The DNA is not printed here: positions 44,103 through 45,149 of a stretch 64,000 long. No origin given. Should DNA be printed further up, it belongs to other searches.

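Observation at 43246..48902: DeoR-regulated methylthio-sugar module (mtnA plus a class II aldolase) interleaved with two URO-D/MtaA-like methyltransferase paralogs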

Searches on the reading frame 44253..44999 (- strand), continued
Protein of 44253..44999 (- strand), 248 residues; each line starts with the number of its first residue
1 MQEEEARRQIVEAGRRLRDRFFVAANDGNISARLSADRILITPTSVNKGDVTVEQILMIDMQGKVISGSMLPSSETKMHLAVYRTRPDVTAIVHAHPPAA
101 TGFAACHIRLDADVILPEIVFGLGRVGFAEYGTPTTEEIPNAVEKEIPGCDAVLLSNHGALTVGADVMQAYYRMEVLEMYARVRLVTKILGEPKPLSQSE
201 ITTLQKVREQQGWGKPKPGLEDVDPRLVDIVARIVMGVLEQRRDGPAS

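Call 78: find_encoding_contigs(protein=P0227, flank=10000, max_places=2)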
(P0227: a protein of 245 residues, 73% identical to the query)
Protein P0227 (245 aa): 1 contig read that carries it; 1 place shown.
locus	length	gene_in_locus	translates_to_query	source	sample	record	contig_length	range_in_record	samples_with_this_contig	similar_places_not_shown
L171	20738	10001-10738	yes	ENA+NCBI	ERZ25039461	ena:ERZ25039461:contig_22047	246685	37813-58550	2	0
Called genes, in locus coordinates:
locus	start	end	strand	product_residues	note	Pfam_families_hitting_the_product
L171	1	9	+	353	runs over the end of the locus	PF01408:GFO_IDH_MocA, PF02894:GFO_IDH_MocA_C (weak), PF22725:GFO_IDH_MocA_C3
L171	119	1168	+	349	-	PF01408:GFO_IDH_MocA, PF22725:GFO_IDH_MocA_C3, PF02894:GFO_IDH_MocA_C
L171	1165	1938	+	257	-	PF01261:AP_endonuc_2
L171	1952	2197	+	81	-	PF11381:DUF3185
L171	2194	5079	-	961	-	PF17936:Big_6 (faint), PF08309:LVIVD (faint)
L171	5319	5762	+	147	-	-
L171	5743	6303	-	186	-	-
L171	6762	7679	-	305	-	-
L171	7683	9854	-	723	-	PF13424:TPR_12 (faint), PF00515:TPR_1 (faint), PF07719:TPR_2 (faint), PF13181:TPR_8 (faint)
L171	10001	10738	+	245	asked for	PF00596:Aldolase_II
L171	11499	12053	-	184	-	-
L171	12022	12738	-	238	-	PF00596:Aldolase_II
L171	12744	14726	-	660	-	PF00149:Metallophos, PF02872:5_nucleotid_C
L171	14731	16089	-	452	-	PF00155:Aminotran_1_2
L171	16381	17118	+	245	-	-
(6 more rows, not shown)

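Call 97: search_dna_similar(query=window:44253-44999:-, collection=plasmids, mode=protein, max_rows=25, max_evalue=1e-20)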
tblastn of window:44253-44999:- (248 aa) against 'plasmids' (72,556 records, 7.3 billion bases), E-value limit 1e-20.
Records with a match: 66; places in all: 70; records where one place covers at least 80% of the query: 55.
Best place of each record, by identity: <60% 66.
By first word of the organism name: Haloarcula 10; Rhizobium 8; Pantoea 5; Thermus 5; Halocatena 3; Bacillus 3; Haladaptatus 2; Natrinema 2; Enterococcus 2; Acetoanaerobium 1; and 25 more.
By predicted mobility (MOB-suite, as given by PLSDB): non-mobilizable 58; mobilizable 5; conjugative 3.
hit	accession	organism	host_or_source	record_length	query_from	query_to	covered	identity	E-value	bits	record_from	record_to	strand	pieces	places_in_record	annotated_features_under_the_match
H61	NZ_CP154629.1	Acetoanaerobium noterae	cell culture,Sludge of a digestion ...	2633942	1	212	85%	44.6%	3e-52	188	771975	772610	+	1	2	none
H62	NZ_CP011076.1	Brevibacillus laterosporus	Oryza sativa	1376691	3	212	85%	44.8%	8e-51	184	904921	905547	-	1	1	none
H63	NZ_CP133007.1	Staphylococcus casei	Homo sapiens,Nasal swab,Nasal cavity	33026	2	212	85%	43.2%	7e-48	176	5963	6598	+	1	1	class II aldolase/adducin family protein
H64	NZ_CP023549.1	Rhodobacter sp. CZR27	cell culture,paddy soil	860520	1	208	84%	43.5%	6e-41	156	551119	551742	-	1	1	class II aldolase/adducin family protein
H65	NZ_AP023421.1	Pusillibacter faecalis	Homo sapiens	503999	4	207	82%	39.7%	8e-44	164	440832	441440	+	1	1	class II aldolase/adducin family protein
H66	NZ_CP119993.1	Halomarina sp. PSR21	cell culture,saline soil from Tarim ...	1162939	4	225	90%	36.3%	6e-30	124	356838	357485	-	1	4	record has no annotation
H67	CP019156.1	Haloarcula taiwanensis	single cell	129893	5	216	85%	37.1%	3e-29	122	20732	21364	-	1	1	fuculose phosphate aldolase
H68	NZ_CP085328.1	Haladaptatus salinisoli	cell culture,saline soil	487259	5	241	96%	33.1%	4e-23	104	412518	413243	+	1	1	class II aldolase/adducin family protein | aspartate/glutamate racemase family protein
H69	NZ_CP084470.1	Natrinema salinisoli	cell culture,saline soil sediment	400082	1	218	88%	35.7%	9e-30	124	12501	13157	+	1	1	class II aldolase/adducin family protein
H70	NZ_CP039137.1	Haloarcula marismortui ATCC 43049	Cell culture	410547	5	212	84%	36.8%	3e-28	119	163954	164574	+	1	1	class II aldolase/adducin family protein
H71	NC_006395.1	Haloarcula marismortui ATCC 43049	-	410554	5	212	84%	36.8%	3e-28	119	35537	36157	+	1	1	class II aldolase/adducin family protein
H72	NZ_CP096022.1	Halocatena salina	cell culture,sediment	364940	1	212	85%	35.7%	5e-29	122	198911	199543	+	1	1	class II aldolase/adducin family protein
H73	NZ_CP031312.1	Halobellus limi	Cell culture,Taibei marine solar ...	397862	5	212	84%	36.4%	1e-27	118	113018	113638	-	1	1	class II aldolase/adducin family protein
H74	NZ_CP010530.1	Haloarcula sp. CBA1115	monoisolate,Solar salt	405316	5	212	84%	36.4%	5e-27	115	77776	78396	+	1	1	class II aldolase/adducin family protein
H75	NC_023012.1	Haloarcula hispanica N601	-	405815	5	212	84%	36.4%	7e-27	115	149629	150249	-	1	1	class II aldolase/adducin family protein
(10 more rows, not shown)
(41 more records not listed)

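Call 98: get_annotated_region(hit=H63, flank=5000)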
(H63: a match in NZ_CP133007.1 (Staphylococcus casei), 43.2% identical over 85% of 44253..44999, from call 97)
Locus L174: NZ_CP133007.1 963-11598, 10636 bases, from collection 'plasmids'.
description: Staphylococcus casei strain SCK7 plasmid unnamed1, complete sequence
organism: Staphylococcus casei (NCBI taxid 201828)
taxonomy: Bacteria; Bacillota; Bacilli; Bacillales; Staphylococcaceae; Staphylococcus; Staphylococcus casei
host: -; source: Homo sapiens,Nasal swab,Nasal cavity; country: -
typing (MOB-suite, as given by PLSDB): non-mobilizable; replicon rep_cluster_1733
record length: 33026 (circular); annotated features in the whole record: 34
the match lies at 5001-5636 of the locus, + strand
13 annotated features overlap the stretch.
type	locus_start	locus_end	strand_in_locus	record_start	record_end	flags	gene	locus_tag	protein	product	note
CDS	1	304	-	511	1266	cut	-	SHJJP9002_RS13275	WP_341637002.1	DeoR/GlpR family DNA-binding transcription regulator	-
CDS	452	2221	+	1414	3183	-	-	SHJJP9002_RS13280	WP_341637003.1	L-fucose isomerase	GO:0019317 - fucose catabolic process [Evidence IEA]; GO:0005996 - monosaccharide metabolic process [Evidence IEA]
CDS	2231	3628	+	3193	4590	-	-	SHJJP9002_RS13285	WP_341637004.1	FGGY-family carbohydrate kinase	GO:0005975 - carbohydrate metabolic process [Evidence IEA]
CDS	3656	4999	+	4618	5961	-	-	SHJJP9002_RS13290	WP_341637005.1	sugar porter family MFS transporter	GO:0008643 - carbohydrate transport [Evidence IEA]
CDS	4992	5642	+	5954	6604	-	-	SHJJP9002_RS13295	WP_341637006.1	class II aldolase/adducin family protein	-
CDS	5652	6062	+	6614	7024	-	-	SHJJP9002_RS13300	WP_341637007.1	RbsD/FucU domain-containing protein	GO:0005996 - monosaccharide metabolic process [Evidence IEA]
CDS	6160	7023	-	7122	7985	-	-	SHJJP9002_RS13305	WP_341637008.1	LysR family transcriptional regulator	GO:0006355 - regulation of DNA-templated transcription [Evidence IEA]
CDS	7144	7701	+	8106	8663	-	-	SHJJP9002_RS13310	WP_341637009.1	flavodoxin family protein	-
CDS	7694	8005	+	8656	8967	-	-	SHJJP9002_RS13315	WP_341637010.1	hypothetical protein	-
CDS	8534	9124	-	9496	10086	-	-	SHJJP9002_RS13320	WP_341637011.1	hypothetical protein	-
CDS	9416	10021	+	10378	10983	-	-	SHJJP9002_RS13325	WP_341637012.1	recombinase family protein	GO:0006310 - DNA recombination [Evidence IEA]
CDS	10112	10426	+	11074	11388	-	-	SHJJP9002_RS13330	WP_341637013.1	metalloregulator ArsR/SmtB family transcription factor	GO:0006355 - regulation of DNA-templated transcription [Evidence IEA]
CDS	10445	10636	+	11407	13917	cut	-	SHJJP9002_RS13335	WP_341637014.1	heavy metal translocating P-type ATPase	-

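Call 99: get_annotated_region(hit=H64, flank=5000)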
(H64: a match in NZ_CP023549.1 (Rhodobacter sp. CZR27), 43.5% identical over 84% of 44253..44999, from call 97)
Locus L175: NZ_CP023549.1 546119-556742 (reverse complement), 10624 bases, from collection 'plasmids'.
description: Rhodobacter sp. CZR27 plasmid unnamed1, complete sequence
organism: Rhodobacter sp. CZR27 (NCBI taxid 2033869)
taxonomy: Bacteria; Pseudomonadota; Alphaproteobacteria; Rhodobacterales; Paracoccaceae; Rhodobacter; Rhodobacter sp. CZR27
host: -; source: cell culture,paddy soil; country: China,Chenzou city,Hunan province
typing (MOB-suite, as given by PLSDB): non-mobilizable
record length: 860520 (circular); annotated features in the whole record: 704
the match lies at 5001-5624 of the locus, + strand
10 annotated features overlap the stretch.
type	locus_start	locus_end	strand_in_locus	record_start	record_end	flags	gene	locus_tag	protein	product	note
CDS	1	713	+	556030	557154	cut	-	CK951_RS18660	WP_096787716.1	OmpA family protein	-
CDS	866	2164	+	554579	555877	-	nhaD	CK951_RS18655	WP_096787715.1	sodium:proton antiporter NhaD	GO:0006814 - sodium ion transport [Evidence IEA]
CDS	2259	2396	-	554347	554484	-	-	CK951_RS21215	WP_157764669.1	hypothetical protein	-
CDS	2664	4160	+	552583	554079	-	-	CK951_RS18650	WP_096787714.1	FGGY family carbohydrate kinase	GO:0005975 - carbohydrate metabolic process [Evidence IEA]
CDS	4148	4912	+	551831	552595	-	-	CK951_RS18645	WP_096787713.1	DeoR/GlpR family DNA-binding transcription regulator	-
CDS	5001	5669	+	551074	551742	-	-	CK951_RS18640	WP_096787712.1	class II aldolase/adducin family protein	-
CDS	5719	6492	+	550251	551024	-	-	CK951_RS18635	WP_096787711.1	SDR family oxidoreductase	-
CDS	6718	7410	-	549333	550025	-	-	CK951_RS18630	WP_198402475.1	arylesterase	-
CDS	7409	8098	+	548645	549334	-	-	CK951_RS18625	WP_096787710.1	ATP-binding cassette domain-containing protein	-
CDS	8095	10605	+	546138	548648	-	-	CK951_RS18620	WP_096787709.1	FtsX-like permease family protein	-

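Call 100: get_annotated_region(hit=H62, flank=5000)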
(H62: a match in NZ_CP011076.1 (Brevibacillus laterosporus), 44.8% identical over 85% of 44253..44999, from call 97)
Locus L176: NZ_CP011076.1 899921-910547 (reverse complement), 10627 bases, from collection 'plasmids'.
description: Brevibacillus laterosporus strain B9 plasmid unnamed2, complete sequence
organism: Brevibacillus laterosporus (NCBI taxid 1465)
taxonomy: Bacteria; Bacillota; Bacilli; Bacillales; Paenibacillaceae; Brevibacillus; Brevibacillus laterosporus
host: -; source: Oryza sativa; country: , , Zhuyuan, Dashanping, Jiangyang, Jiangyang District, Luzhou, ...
typing (MOB-suite, as given by PLSDB): non-mobilizable
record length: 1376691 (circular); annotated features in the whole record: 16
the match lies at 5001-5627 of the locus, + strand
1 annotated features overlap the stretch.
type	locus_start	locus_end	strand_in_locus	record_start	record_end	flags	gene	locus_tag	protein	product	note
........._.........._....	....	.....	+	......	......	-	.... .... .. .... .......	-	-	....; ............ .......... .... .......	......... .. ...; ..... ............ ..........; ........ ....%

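Call 101: get_annotated_region(hit=H61, flank=5000)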
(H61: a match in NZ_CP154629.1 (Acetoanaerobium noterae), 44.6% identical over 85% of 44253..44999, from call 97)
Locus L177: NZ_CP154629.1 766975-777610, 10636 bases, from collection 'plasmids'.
description: Acetoanaerobium noterae strain DSL2 plasmid pTPELB2, complete sequence
organism: Acetoanaerobium noterae (NCBI taxid 745369)
taxonomy: Bacteria; Bacillota; Clostridia; Peptostreptococcales; Filifactoraceae; Acetoanaerobium; Acetoanaerobium noterae
host: -; source: cell culture,Sludge of a digestion tower of a wastewater treatment plant; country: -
typing (MOB-suite, as given by PLSDB): non-mobilizable
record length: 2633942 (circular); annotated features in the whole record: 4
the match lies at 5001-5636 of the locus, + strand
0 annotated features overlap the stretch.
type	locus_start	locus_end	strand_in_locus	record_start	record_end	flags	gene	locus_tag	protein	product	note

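Call 104: search_protein_families(library=ncbifam, proteins=[L176:521-1339:+, L176:1393-2601:+, L176:5926-7245:+, L176:7982-9259:+], max_evalue=0.00001)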
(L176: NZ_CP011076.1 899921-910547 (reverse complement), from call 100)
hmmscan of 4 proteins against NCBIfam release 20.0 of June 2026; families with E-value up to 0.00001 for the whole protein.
L176:521-1339:+ (272 aa): 11 families
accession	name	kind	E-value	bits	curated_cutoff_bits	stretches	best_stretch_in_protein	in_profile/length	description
NF006054.0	PRK08202.1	equivalog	8.4e-117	389.5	218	1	3-271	4-273/274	purine-nucleoside phosphorylase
TIGR01700.1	PNPH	equivalog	1.1e-105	352.6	293.35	1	24-269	2-248/249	purine nucleoside phosphorylase I, inosine and guanosine-specific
TIGR01697.1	PNPH-PUNA-XAPA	subfamily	1.8e-103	345.2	197.1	1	24-269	2-246/247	inosine/guanosine/xanthosine phosphorylase family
TIGR01698.1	PUNP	equivalog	2e-83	279.6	302.6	1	24-269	2-244/245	purine-nucleoside phosphorylase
TIGR01699.1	XAPA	equivalog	1.4e-74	250.8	370.9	1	24-268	2-246/248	xanthosine phosphorylase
TIGR01694.1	MTAP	equivalog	2.8e-31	108.7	274.85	1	61-270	31-239/240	S-methyl-5'-thioadenosine phosphorylase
NF006334.0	PRK08564.1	equivalog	1.7e-26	92.9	382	1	18-269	4-247/267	S-methyl-5'-thioadenosine phosphorylase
NF006599.0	PRK09136.1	equivalog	2.6e-20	72.7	223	1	61-269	33-244/247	S-methyl-5'-thioinosine phosphorylase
NF005657.0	PRK07432.1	equivalog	5.2e-17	61.9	453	1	23-233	5-210/291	S-methyl-5'-thioadenosine phosphorylase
NF005876.0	PRK07823.1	equivalog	6.9e-16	58.2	306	1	22-269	6-242/267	S-methyl-5'-thioadenosine phosphorylase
NF006492.0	PRK08931.1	equivalog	1.1e-15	57.8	437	1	21-234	3-208/291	S-methyl-5'-thioadenosine phosphorylase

L176:1393-2601:+ (402 aa): 1 family
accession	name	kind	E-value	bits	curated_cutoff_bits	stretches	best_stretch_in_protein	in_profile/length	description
TIGR00804.1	nupC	subfamily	1.3e-140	469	442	1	4-401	1-401/401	NupC/NupG family nucleoside CNT transporter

L176:5926-7245:+ (439 aa): 7 families
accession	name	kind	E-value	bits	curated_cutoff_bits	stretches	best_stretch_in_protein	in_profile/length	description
TIGR00900.1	2A0121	subfamily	6.9e-47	160.5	319.6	1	38-392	5-363/364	H+ Antiporter protein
NF052575.1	MFS_efflux_Tap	equivalog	1.3e-19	70.5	625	1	64-412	35-392/401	multidrug efflux MFS transporter Tap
NF007792.0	PRK10489.1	equivalog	9.7e-15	54.5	324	1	52-429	37-413/419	enterobactin transporter EntS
NF000245.1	macrolide_MefA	exception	1.9e-12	47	675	1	50-416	27-396/405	macrolide efflux MFS transporter Mef(A)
NF006386.0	PRK08633.1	equivalog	1.2e-11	43.1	1221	1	63-414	42-402/1147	acyl-[ACP]--phospholipid O-acyltransferase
NF000154.1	macrolide_MefEN2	exception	1.2e-09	38.1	800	1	46-411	20-388/401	macrolide efflux MFS transporter Mef(En2)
TIGR00710.1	efflux_Bcr_CflA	subfamily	3.3e-06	26.8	200.9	1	155-413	124-376/385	Bcr/CflA family efflux MFS transporter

L176:7982-9259:+ (425 aa): 7 families
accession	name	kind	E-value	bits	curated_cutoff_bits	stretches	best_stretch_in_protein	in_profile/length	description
NF040817.1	GdhA_Arch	equivalog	4.5e-171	569.6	750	1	16-425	4-417/419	glutamate dehydrogenase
NF041398.1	GluDhGdhB_Halo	equivalog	5.6e-148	493.2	620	1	20-423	5-407/410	glutamate dehydrogenase GdhB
NF006929.0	PRK09414.1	equivalog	8.2e-87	292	536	1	39-424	50-444/445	NADP-specific glutamate dehydrogenase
NF010633.0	PRK14030.1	subfamily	3.9e-69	233.8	743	1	39-419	46-439/445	glutamate dehydrogenase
NF010634.0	PRK14031.1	equivalog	1.1e-65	221.9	822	1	40-399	47-416/444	NADP-specific glutamate dehydrogenase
NF035922.1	Trp_DH_ScyB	equivalog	1.9e-23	83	600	1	73-366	31-297/346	tryptophan dehydrogenase ScyB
NF005002.0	PRK06392.1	equivalog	2.7e-06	26.5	296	1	244-303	33-91/329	homoserine dehydrogenase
